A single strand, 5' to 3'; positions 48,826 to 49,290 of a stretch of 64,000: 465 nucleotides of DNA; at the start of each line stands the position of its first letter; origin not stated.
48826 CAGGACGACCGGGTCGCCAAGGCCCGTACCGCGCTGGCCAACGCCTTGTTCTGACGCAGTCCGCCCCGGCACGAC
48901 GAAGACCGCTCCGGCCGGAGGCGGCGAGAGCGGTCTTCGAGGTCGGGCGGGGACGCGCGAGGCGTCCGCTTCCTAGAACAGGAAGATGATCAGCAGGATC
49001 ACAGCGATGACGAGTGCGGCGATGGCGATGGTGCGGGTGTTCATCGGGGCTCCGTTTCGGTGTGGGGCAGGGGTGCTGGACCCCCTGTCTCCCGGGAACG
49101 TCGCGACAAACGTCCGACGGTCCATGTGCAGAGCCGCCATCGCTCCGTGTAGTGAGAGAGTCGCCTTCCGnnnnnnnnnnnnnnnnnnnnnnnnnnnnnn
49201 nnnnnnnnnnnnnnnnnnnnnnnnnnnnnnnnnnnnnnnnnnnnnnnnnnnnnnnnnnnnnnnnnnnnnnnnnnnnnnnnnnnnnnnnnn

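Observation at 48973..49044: Unannotated 23-codon hydrophobic peptide gene with a good ribosome-binding site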

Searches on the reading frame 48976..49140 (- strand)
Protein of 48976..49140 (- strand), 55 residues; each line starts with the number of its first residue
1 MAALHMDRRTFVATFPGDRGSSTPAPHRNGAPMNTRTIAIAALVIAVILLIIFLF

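Call 3: search_protein_families(library=ncbifam, proteins=[window:48976-49140:-], max_evalue=10)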
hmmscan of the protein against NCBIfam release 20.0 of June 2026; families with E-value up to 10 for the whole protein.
seq(55 aa): 0 families

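Call 4: search_protein_families(library=pfam, proteins=[window:48976-49140:-], max_evalue=10)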
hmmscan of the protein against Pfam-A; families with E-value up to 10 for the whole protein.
seq(55 aa): 2 families
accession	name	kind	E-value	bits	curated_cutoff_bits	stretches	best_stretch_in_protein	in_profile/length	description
PF05568.16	ASFV_J13L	-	0.0081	16.4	23.6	1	11-55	6-52/189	African swine fever virus J13L protein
PF24418.1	DUF7550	-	0.033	14.3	27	1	21-53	18-53/59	Family of unknown function (DUF7550)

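Call 8: find_homologous_proteins(query=window:48976-49140:-, max_evalue=10)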
Query seq(55 aa) (55 aa): 34 proteins with E <= 10 among 37 candidates.
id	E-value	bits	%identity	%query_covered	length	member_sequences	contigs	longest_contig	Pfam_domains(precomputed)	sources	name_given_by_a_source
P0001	3.3e-24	100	100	91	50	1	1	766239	-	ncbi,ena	-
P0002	1.2e-16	76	81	87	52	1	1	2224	-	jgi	jgi:hypothetical protein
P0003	9.4e-10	55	82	71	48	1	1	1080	-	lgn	-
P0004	3.2e-9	53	70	82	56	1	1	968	-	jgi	jgi:hypothetical protein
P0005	1.6e-7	48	83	64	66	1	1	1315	-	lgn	-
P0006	2.8e-6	44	59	51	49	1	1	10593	-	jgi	jgi:hypothetical protein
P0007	8.5e-6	43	63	84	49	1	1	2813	-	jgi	jgi:hypothetical protein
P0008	2.5e-5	41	65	82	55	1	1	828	-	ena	-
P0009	3.7e-5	41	60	91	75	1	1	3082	-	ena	-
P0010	1.1e-4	39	100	45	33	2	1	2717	-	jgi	jgi:hypothetical protein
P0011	1.5e-4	39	76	67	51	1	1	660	-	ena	-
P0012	2.2e-4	38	69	65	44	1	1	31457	-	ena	-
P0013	5.3e-4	37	63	73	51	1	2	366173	-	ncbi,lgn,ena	-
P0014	2.1e-3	35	68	65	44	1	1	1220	-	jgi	jgi:hypothetical protein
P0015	3.7e-3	35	72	65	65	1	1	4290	-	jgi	jgi:hypothetical protein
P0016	6.7e-3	34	85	47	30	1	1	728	-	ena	-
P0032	4.4e-1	28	90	38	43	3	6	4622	-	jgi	jgi:hypothetical protein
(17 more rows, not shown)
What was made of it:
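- A 50-aa call exists in NCBI/ENA (call 8).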

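Call 15: find_encoding_contigs(protein=P0013, flank=6000, max_places=3)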
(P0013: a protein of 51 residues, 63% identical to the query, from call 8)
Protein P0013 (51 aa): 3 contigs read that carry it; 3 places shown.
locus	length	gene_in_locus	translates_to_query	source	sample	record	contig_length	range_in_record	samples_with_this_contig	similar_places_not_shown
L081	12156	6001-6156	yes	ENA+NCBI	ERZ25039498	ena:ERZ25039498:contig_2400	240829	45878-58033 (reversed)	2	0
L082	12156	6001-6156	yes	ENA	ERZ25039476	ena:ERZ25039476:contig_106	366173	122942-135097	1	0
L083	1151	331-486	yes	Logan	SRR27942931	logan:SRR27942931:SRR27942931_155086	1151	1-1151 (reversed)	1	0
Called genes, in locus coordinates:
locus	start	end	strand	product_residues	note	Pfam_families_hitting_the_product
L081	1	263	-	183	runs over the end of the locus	PF01230:HIT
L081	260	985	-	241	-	PF00440:TetR_N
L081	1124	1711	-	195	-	PF00440:TetR_N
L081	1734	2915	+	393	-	PF06779:MFS_4, PF07690:MFS_1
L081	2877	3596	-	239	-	-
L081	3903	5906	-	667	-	PF07973:tRNA_SAD, PF00587:tRNA-synt_2b, PF03129:HGTP_anticodon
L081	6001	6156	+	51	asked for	-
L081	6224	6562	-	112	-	-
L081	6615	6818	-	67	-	PF11160:Hva1_TUDOR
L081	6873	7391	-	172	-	PF10002:DUF2243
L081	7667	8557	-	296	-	PF12146:Hydrolase_4, PF00561:Abhydrolase_1, PF12697:Abhydrolase_6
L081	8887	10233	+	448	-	PF00563:EAL, PF08668:HDOD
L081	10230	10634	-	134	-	-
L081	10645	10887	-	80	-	PF02599:CsrA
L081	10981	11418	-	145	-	PF02623:FliW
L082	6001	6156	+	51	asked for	-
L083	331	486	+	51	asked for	-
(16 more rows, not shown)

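Call 16: find_encoding_contigs(protein=P0012, flank=6000, max_places=3)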
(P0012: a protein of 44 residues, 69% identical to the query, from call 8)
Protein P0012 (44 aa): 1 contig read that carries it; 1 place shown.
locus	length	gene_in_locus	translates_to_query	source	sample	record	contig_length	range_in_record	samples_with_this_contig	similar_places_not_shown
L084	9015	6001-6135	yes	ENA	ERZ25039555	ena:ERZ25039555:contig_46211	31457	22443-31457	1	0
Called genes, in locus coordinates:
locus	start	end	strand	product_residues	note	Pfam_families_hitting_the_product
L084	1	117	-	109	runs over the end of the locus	PF01799:Fer2_2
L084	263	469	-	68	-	PF03450:CO_deh_flav_C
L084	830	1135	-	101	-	PF00941:FAD_binding_5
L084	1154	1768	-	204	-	-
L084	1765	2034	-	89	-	-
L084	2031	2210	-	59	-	-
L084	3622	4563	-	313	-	-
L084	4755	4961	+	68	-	-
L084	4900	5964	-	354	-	-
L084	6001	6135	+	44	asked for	-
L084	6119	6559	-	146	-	PF01370:Epimerase (weak)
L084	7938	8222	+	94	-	-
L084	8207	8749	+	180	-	PF04143:Sulf_transp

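Call 17: find_encoding_contigs(protein=P0006, flank=6000, max_places=3)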
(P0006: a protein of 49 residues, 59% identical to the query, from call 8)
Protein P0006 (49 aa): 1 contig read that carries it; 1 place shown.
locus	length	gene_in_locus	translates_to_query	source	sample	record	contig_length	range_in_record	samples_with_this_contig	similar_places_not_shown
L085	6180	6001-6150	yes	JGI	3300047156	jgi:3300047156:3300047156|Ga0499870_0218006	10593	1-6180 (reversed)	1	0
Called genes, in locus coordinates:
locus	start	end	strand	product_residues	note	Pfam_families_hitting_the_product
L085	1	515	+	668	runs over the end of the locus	PF11896:GlgE_dom_N_S, PF21702:GLGE_C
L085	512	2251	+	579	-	PF00128:Alpha-amylase, PF16657:Malt_amylase_C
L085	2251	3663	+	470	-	PF18085:Mak_N_cap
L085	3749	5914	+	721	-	PF22019:GlgB_N, PF02922:CBM_48, PF00128:Alpha-amylase, PF02806:Alpha-amylase_C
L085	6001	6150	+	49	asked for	-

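Call 19: list_cluster_members(proteins=[P0001, P0013, P0002, P0009, P0016, P0032])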
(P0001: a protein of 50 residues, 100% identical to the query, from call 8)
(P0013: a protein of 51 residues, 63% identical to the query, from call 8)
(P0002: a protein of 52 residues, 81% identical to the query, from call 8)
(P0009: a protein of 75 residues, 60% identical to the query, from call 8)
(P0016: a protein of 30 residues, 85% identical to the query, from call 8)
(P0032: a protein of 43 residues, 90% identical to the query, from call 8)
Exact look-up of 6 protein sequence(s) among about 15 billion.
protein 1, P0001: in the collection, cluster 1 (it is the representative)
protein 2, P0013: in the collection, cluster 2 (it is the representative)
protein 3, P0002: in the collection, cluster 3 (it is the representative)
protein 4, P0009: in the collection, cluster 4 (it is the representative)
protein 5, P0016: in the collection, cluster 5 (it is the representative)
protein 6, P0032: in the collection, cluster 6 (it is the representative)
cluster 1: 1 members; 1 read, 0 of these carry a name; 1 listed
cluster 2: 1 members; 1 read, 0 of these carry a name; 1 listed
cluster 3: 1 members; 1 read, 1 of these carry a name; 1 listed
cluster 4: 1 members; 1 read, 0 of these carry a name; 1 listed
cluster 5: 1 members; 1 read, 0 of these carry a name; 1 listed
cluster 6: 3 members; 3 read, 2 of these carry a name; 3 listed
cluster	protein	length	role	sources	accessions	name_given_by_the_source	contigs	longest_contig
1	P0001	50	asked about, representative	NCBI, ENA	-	-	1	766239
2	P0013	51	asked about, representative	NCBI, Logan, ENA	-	-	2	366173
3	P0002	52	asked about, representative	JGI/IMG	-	hypothetical protein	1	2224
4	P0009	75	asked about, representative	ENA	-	-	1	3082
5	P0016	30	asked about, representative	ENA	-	-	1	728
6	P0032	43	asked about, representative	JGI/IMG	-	hypothetical protein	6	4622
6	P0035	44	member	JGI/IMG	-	hypothetical protein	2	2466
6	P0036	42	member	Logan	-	-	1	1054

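Call 26: find_encoding_contigs(protein=P0001, flank=8000, max_places=2)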
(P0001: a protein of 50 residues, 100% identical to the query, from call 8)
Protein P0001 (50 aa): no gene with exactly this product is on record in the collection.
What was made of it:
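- Checked: I could not retrieve the source record to see its annotation (call 26).
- Tried and rejected: The look-up of the window's own record through P0001 found nothing on record (call 26).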

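Call 36: find_homologous_proteins(query=A3, max_evalue=10)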
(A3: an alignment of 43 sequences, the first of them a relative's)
Query A3 (43 sequences) (50 aa, profile of the alignment): 335 proteins with E <= 10 among 8000 candidates; the best 120 are listed.
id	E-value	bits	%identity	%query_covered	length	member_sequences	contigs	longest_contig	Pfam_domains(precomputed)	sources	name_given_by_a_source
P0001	1.9e-32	128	100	100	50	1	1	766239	-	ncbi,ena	-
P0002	1.7e-22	96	81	96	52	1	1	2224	-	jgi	jgi:hypothetical protein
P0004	1.2e-15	74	69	92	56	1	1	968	-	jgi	jgi:hypothetical protein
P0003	2.2e-15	74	82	78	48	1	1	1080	-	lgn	-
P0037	2.2e-14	70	65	92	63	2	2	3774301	-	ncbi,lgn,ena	-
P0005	1.7e-13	68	83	70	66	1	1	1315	-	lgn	-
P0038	1.9e-13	67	54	96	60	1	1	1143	-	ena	-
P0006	2.3e-12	64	59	56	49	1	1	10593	-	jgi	jgi:hypothetical protein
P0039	2.4e-12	64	58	62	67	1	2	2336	-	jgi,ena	jgi:hypothetical protein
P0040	7.8e-12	62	51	94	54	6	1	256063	-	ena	-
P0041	8.2e-12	62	62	90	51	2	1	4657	-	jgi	jgi:hypothetical protein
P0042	9.2e-12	62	62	92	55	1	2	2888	-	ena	-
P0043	9.3e-12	62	65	40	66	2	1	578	-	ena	-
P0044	1.1e-11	62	76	74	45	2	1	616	-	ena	-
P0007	1.3e-11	62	63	92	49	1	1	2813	-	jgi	jgi:hypothetical protein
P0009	1.4e-10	58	59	98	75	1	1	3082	-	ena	-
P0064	2.8e-10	57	67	42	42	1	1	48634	-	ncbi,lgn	-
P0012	3.6e-10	57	69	72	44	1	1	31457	-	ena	-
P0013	3.9e-10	57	63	80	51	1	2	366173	-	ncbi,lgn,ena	-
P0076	8.1e-10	56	94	34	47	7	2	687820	-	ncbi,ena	-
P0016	2.1e-8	51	85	52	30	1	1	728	-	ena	-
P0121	3.0e-8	51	59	74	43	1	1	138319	-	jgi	jgi:hypothetical protein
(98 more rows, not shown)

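Call 38: find_encoding_contigs(protein=P0037, flank=5000, max_places=2)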
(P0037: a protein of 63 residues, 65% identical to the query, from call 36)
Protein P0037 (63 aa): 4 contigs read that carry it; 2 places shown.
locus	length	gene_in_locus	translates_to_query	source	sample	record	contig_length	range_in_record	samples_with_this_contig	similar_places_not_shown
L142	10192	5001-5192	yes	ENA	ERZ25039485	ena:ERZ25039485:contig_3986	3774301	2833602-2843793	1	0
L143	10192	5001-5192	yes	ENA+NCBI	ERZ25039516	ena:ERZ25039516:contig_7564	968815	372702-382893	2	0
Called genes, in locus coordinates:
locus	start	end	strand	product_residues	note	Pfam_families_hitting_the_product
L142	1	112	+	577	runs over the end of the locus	PF00128:Alpha-amylase, PF16657:Malt_amylase_C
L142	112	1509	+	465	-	PF18085:Mak_N_cap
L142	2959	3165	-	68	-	-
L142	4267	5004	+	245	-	PF00583:Acetyltransf_1 (weak), PF13508:Acetyltransf_7 (weak)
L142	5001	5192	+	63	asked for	-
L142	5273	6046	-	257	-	PF00085:Thioredoxin, PF13098:Thioredoxin_2 (faint)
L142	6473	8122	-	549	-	PF01642:MM_CoA_mutase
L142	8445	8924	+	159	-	PF04542:Sigma70_r2, PF08281:Sigma70_r4_2, PF04545:Sigma70_r4 (weak)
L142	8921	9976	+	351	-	-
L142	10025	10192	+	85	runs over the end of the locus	-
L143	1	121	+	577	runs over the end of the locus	PF00128:Alpha-amylase, PF16657:Malt_amylase_C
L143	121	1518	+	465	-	PF18085:Mak_N_cap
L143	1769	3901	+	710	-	PF22019:GlgB_N, PF02922:CBM_48, PF00128:Alpha-amylase (weak), PF02806:Alpha-amylase_C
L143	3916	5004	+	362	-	PF00300:His_Phos_1, PF00583:Acetyltransf_1 (weak), PF13508:Acetyltransf_7 (weak)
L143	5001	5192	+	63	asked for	-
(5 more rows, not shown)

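Call 39: find_encoding_contigs(protein=P0076, flank=5000, max_places=2)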
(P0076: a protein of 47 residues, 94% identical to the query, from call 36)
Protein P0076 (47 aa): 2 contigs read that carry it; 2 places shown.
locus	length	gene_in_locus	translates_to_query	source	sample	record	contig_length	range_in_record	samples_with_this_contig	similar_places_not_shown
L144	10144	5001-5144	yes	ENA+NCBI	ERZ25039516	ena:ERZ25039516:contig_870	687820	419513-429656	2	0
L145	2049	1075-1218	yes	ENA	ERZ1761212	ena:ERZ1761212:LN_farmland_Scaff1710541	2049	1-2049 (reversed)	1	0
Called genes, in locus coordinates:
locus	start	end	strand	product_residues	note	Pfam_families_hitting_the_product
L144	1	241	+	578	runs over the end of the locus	PF00128:Alpha-amylase, PF16657:Malt_amylase_C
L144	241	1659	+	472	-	PF18085:Mak_N_cap, PF01636:APH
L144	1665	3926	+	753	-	PF22019:GlgB_N, PF02922:CBM_48, PF00128:Alpha-amylase, PF02806:Alpha-amylase_C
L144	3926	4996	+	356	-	PF00300:His_Phos_1, PF00583:Acetyltransf_1, PF13508:Acetyltransf_7 (weak)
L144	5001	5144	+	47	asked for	-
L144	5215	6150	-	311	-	PF00085:Thioredoxin, PF14561:TPR_20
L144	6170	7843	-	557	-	PF01642:MM_CoA_mutase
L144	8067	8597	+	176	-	PF04542:Sigma70_r2, PF08281:Sigma70_r4_2, PF04545:Sigma70_r4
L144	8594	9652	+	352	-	-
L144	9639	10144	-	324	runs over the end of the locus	PF03308:MeaB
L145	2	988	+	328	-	?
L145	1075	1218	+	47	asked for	-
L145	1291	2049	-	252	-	?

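Call 40: find_encoding_contigs(protein=P0121, flank=5000, max_places=2)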
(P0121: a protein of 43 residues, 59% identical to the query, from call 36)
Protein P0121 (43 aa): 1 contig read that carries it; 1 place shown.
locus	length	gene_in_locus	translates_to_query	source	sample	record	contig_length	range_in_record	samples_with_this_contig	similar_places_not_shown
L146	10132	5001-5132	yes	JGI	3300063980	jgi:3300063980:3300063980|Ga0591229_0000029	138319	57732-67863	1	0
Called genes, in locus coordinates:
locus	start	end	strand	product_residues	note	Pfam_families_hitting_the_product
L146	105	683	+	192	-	PF12840:HTH_20, PF13412:HTH_24 (faint)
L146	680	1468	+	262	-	PF10604:Polyketide_cyc2 (weak), PF08327:AHSA1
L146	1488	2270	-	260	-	PF02274:ADI (faint)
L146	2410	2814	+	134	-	PF01042:Ribonuc_L-PSP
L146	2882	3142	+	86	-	-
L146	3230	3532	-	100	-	-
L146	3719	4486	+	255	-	PF02557:VanY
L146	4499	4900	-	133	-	-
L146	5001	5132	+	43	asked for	-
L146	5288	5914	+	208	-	PF00081:Sod_Fe_N, PF02777:Sod_Fe_C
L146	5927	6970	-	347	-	-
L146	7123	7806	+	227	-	PF00293:NUDIX, PF14815:NUDIX_4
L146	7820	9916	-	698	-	PF00930:DPPIV_N, PF02129:Peptidase_S15, PF00326:Peptidase_S9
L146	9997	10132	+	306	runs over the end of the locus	PF02585:PIG-L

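Call 41: find_encoding_contigs(protein=P0064, flank=5000, max_places=2)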
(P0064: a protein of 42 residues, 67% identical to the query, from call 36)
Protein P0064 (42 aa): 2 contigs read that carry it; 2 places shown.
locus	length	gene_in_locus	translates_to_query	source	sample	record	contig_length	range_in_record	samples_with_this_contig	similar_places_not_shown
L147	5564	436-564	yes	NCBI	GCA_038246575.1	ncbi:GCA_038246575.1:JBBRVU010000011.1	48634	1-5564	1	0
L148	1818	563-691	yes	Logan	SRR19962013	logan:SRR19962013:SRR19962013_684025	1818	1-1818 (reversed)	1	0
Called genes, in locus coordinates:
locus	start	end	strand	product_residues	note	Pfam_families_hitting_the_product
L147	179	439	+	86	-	-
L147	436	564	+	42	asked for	-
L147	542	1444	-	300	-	PF14378:PAP2_3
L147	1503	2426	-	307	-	PF00085:Thioredoxin, PF13098:Thioredoxin_2 (faint), PF14561:TPR_20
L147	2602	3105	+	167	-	PF04542:Sigma70_r2, PF08281:Sigma70_r4_2, PF04545:Sigma70_r4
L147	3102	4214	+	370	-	-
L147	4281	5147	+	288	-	PF00583:Acetyltransf_1 (weak), PF08445:FR47 (weak)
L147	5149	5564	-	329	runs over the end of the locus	PF03308:MeaB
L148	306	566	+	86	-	-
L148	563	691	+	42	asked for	-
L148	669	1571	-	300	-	PF14378:PAP2_3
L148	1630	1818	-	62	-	?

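Call 66: search_protein_representatives(alignment_id=A4)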
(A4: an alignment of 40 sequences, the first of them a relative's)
Query: 40 sequences, 36 profile positions. Proteins with E-value up to 0.001 (for the whole library): 591; up to 1e-10: 112; up to 1e-30: 0. The best 150 are listed.
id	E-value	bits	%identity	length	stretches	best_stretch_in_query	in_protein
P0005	1.0e-15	72.6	-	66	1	4-36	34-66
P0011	1.0e-14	69.4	-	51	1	5-36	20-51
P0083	2.0e-14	68.4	-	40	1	4-36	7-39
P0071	2.6e-14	68.1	-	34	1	5-36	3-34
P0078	2.6e-14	68.1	-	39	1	4-36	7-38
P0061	4.3e-14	67.4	-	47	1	3-36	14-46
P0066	4.7e-14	67.3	-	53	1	4-35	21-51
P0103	7.5e-14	66.6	-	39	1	6-36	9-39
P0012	1.2e-13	66.0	-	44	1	3-36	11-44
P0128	1.4e-13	65.7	-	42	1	5-36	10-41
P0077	2.0e-13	65.3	-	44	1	5-36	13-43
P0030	2.0e-13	65.3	-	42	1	5-36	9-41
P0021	2.0e-13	65.3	-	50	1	7-36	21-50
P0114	2.5e-13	65.0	-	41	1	3-36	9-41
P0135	3.3e-13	64.6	-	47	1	5-35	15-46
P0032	4.1e-13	64.3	-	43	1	5-36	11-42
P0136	7.7e-13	63.4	-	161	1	5-36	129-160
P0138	1.2e-12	62.8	-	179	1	6-36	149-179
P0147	8.9e-12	60.0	-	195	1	7-36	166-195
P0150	1.6e-11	59.2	-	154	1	4-36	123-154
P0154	1.8e-11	59.0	-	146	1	6-36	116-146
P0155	2.0e-11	58.8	-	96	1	5-36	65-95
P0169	3.8e-11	58.0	-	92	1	4-36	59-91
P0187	8.4e-11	56.9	-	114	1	7-36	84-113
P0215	4.4e-10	54.6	-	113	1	6-35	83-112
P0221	6.4e-10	54.0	-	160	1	6-36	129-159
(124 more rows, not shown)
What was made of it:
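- Family size: 335 proteins by profile search (call 36) and 591 cluster representatives at E<=1e-3 by exhaustive HMMER, always matching at the C-terminal end (call 66).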

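Call 67: search_protein_families(library=pfam, proteins=[P0136, P0138, P0147, P0150, P0154, P0221, P0187, P0215, P0155, P0169], max_evalue=0.01)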
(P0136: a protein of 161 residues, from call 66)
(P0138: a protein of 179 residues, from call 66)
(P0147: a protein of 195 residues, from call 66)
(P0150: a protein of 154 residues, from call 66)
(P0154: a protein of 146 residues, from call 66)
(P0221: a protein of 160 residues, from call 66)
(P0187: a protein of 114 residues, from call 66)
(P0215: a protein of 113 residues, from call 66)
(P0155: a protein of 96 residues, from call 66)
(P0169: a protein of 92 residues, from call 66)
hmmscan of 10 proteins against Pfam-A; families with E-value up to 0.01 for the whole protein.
P0136 (161 aa): 4 families
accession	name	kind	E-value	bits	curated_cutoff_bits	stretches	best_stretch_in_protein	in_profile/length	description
PF13508.13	Acetyltransf_7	-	1.4e-07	32.2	27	1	36-91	26-83/84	Acetyltransferase (GNAT) domain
PF00583.31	Acetyltransf_1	-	3.9e-07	30.8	20.7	1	34-90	57-116/116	Acetyltransferase (GNAT) family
PF08445.16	FR47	-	1.2e-05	25.6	22.1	1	38-93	23-80/86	FR47-like protein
PF13527.13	Acetyltransf_9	-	0.0018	18.7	25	1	39-92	75-126/127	Acetyltransferase (GNAT) domain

P0138 (179 aa): 2 families
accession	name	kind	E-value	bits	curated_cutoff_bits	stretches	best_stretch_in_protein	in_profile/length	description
PF00583.31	Acetyltransf_1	-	8.4e-07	29.7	20.7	1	8-83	37-92/116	Acetyltransferase (GNAT) family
PF13508.13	Acetyltransf_7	-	2.2e-05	25.2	27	1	50-82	29-59/84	Acetyltransferase (GNAT) domain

P0147 (195 aa): 0 families

P0150 (154 aa): 1 family
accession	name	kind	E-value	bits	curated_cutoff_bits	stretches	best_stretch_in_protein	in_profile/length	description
PF03745.19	DUF309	-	4.8e-05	23.4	27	1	93-116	6-29/59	Domain of unknown function (DUF309)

P0154 (146 aa): 0 families

P0221 (160 aa): 0 families

P0187 (114 aa): 0 families

P0215 (113 aa): 0 families

P0155 (96 aa): 0 families

P0169 (92 aa): 0 families
